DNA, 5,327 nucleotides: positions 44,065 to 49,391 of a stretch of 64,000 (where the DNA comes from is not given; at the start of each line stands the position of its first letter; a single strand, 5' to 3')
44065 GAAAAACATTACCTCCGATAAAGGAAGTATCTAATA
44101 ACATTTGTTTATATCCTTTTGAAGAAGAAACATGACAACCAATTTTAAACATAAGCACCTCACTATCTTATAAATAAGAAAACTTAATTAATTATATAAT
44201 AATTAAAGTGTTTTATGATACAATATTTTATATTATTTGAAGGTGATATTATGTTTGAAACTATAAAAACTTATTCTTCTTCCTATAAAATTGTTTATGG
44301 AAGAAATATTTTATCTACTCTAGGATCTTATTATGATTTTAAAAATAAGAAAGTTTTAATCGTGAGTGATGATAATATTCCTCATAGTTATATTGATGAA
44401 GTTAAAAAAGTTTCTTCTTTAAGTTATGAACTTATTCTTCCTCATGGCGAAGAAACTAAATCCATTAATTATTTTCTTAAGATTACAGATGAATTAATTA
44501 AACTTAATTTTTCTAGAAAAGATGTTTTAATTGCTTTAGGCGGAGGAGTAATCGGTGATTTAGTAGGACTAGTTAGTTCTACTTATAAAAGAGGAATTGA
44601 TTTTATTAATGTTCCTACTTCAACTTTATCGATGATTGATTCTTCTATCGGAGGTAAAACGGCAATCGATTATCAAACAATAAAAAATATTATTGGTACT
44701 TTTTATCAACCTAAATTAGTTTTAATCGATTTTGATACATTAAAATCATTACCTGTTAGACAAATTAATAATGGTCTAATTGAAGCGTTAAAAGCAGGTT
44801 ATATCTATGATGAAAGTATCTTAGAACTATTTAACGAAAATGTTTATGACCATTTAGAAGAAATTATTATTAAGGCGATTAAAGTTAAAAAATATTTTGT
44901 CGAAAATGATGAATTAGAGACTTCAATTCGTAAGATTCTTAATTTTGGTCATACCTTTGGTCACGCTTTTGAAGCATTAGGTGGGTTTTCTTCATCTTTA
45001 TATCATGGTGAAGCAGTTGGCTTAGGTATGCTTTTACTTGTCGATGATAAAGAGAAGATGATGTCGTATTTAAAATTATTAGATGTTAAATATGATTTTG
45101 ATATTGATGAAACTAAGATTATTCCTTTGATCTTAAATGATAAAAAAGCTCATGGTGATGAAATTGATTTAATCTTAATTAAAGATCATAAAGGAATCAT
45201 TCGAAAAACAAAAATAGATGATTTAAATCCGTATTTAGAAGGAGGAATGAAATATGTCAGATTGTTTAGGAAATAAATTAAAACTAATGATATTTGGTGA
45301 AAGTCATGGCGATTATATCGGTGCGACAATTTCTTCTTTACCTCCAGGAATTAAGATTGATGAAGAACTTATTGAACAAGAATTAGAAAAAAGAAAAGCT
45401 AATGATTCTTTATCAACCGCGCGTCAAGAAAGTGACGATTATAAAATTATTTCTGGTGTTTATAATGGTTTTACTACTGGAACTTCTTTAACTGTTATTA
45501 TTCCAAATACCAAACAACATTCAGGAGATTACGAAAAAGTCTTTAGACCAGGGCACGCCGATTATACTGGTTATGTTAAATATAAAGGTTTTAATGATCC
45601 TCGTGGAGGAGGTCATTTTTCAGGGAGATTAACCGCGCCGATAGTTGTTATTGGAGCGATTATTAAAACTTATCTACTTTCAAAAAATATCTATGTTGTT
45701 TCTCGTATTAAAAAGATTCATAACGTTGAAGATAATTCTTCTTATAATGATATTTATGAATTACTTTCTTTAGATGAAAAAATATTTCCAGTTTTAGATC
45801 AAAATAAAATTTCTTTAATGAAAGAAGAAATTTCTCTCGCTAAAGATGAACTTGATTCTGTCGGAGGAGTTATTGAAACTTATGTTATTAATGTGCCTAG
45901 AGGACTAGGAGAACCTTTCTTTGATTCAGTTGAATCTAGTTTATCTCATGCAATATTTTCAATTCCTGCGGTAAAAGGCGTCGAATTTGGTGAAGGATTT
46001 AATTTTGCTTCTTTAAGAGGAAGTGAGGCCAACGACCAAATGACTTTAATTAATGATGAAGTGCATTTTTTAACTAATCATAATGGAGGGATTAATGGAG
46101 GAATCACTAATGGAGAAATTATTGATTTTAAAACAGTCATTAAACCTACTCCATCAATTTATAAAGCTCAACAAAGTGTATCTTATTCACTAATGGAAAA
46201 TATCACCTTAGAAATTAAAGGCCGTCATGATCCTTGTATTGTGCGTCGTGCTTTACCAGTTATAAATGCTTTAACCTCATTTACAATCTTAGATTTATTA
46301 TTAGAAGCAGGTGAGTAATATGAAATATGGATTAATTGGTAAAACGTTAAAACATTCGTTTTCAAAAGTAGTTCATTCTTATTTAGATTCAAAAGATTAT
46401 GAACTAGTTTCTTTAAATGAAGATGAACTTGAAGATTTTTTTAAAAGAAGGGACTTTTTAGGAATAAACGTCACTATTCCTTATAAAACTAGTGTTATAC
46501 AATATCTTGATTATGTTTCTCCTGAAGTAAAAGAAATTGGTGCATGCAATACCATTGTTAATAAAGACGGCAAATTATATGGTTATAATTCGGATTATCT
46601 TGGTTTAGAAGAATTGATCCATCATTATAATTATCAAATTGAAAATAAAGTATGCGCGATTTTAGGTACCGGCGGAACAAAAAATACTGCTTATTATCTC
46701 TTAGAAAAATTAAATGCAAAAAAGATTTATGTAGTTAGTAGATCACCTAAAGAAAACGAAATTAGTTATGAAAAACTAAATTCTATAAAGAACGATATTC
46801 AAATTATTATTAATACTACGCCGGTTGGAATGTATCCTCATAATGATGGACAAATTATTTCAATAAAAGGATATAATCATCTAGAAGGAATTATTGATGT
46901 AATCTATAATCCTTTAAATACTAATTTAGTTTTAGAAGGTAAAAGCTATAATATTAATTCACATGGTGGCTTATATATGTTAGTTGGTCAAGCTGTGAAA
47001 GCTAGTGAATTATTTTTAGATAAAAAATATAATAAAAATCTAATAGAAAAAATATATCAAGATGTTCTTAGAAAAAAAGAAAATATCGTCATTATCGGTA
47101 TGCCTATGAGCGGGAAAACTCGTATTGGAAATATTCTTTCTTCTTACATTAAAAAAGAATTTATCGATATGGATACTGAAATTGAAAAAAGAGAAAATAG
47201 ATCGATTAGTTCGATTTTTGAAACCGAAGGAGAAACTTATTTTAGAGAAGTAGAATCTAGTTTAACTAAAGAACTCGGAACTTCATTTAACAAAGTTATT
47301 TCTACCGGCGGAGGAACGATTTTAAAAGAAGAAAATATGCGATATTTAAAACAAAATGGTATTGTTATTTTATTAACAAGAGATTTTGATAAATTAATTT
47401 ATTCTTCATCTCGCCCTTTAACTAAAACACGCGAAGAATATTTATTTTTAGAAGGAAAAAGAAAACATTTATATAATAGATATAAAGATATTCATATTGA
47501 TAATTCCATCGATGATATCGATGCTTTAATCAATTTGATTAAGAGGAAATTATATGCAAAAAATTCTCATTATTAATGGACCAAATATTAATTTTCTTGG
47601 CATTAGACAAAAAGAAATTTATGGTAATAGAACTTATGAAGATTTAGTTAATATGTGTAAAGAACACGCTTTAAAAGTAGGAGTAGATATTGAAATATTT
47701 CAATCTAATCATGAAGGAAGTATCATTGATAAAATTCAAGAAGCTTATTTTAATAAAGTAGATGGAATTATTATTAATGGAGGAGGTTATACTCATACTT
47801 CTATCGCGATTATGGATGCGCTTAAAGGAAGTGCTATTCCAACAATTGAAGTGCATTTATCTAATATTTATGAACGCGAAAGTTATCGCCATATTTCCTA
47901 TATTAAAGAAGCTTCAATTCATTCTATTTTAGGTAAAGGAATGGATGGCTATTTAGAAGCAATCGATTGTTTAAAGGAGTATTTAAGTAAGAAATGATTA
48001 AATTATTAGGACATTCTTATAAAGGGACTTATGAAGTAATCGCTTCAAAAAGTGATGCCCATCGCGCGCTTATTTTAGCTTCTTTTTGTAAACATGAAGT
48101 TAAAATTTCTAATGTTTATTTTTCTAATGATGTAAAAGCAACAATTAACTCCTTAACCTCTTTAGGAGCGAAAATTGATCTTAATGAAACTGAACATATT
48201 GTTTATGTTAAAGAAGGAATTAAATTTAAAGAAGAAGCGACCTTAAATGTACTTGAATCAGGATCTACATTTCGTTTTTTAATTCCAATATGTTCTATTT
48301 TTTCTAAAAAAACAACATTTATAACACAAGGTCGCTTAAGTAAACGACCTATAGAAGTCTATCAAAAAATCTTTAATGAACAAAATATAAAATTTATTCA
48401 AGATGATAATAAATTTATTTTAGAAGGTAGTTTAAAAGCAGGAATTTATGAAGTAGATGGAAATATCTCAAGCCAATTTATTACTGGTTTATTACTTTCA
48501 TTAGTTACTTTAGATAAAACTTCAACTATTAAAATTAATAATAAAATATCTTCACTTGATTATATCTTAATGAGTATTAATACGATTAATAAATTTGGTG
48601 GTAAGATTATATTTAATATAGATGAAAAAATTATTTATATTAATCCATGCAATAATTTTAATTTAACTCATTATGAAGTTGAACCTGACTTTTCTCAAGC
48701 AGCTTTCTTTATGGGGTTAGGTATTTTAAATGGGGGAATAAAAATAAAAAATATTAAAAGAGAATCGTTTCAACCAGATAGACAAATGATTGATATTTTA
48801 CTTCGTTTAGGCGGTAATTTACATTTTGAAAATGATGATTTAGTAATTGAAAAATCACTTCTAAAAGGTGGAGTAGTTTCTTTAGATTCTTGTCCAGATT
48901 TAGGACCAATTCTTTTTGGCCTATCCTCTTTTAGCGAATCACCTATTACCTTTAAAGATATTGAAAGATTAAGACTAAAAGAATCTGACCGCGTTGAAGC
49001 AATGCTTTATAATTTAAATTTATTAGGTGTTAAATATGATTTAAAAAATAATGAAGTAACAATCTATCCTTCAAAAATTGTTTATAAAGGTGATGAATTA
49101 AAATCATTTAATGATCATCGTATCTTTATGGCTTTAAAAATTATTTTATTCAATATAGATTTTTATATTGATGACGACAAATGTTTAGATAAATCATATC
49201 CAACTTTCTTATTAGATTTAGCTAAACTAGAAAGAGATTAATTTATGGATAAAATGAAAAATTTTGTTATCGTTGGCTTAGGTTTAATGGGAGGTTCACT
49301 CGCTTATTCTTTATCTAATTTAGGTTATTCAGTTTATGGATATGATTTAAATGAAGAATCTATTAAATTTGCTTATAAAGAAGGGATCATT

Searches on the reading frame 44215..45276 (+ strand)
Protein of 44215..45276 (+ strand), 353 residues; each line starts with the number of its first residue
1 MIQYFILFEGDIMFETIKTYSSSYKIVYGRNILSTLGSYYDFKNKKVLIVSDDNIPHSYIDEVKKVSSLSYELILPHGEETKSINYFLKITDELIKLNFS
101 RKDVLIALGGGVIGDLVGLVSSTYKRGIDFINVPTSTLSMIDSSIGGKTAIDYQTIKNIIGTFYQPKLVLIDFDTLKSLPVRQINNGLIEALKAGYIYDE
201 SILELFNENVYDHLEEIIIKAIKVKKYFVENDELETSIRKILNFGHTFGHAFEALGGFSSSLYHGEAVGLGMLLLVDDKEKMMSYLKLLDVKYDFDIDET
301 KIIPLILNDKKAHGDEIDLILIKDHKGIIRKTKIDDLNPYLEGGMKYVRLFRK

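Call 51: search_protein_families(library=pfam, proteins=[window:44215-45276:+], max_evalue=0.00001)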
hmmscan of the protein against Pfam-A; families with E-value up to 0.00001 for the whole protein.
window:44215-45276:+ (353 aa): 3 families
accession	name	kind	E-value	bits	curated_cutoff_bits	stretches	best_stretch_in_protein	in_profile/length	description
PF01761.26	DHQ_synthase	-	2.6e-44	150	24.2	1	73-185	2-114/115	3-dehydroquinate synthase N-terminal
PF24621.2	DHQS_C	-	7.9e-24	84.7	27.6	1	187-277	1-97/144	3-dehydroquinate synthase C-terminal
PF13685.12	Fe-ADH_2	-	3.1e-07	30.9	28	1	31-137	5-108/149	Iron-containing alcohol dehydrogenase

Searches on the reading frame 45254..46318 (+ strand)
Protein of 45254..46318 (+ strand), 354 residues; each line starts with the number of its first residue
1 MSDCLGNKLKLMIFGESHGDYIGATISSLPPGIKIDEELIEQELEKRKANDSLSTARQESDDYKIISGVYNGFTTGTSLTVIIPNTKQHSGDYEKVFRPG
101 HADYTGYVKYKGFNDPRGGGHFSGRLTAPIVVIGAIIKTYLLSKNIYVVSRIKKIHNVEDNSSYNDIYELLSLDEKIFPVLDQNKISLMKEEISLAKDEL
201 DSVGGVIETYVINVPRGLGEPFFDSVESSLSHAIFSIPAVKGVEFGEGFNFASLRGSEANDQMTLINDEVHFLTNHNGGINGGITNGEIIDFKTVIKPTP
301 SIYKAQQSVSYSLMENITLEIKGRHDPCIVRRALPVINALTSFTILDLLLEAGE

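Call 51: search_protein_families(library=pfam, proteins=[window:45254-46318:+], max_evalue=0.00001)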
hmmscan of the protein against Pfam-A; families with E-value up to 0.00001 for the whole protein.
window:45254-46318:+ (354 aa): 1 family
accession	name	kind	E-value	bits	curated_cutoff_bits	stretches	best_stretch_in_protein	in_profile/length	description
PF01264.26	Chorismate_synt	-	2.7e-116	388.3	27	1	9-350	1-327/327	Chorismate synthase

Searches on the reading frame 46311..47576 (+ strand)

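Call 51: search_protein_families(library=pfam, proteins=[window:46311-47576:+], max_evalue=0.00001)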
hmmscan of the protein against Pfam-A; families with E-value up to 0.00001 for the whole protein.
window:46311-47576:+ (421 aa): 2 families
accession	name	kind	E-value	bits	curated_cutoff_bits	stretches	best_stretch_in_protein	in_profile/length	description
PF01202.28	SKI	-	1.4e-36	126.4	22.1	1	267-410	3-154/159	Shikimate kinase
PF08501.16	Shikimate_dh_N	-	1.6e-15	57.6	27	1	8-82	1-83/83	Shikimate dehydrogenase substrate binding domain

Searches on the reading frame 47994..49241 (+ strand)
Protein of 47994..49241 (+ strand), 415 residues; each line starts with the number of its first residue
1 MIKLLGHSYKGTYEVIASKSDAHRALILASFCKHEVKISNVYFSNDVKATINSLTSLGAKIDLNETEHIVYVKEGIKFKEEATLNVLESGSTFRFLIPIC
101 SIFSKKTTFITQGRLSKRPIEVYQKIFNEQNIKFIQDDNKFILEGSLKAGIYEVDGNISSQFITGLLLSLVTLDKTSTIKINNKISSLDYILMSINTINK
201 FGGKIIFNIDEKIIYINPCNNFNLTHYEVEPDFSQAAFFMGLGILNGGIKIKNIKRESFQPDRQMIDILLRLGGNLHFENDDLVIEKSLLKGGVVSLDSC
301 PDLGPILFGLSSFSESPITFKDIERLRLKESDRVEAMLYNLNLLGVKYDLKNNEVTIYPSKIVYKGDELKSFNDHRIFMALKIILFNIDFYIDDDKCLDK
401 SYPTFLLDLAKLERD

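Call 51: search_protein_families(library=pfam, proteins=[window:47994-49241:+], max_evalue=0.00001)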
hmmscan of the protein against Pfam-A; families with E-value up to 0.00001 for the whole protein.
window:47994-49241:+ (415 aa): 1 family
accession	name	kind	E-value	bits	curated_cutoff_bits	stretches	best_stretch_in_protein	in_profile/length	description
PF00275.25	EPSP_synthase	-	7.6e-70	236.2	22.8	1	10-406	8-414/417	EPSP synthase (3-phosphoshikimate 1-carboxyvinyltransferase)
